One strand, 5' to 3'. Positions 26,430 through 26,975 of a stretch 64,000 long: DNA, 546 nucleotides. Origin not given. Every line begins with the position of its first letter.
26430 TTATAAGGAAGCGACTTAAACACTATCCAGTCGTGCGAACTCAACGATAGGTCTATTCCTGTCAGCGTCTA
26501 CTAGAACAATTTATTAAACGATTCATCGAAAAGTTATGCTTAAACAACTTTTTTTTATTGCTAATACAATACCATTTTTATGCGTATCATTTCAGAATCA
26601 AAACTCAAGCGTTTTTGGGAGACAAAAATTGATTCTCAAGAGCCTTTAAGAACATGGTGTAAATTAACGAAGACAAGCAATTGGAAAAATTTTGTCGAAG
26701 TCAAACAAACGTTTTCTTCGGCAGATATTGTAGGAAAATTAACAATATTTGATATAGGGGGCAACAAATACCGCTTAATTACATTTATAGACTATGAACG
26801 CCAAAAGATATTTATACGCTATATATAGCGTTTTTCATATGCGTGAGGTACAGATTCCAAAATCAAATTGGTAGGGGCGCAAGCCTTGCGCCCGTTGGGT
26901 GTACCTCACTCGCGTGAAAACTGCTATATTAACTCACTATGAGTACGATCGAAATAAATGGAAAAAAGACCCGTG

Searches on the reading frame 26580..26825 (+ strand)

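Call 106: search_protein_families(library=pfam, proteins=[window:26580-26825:+], max_evalue=0.001)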
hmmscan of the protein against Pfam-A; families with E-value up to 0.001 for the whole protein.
window:26580-26825:+ (82 aa): 1 family
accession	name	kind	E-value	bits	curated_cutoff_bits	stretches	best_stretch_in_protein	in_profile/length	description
PF09907.15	HigB_toxin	-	6e-25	87.7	27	1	20-82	2-65/74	HigB_toxin, RelE-like toxic component of a toxin-antitoxin system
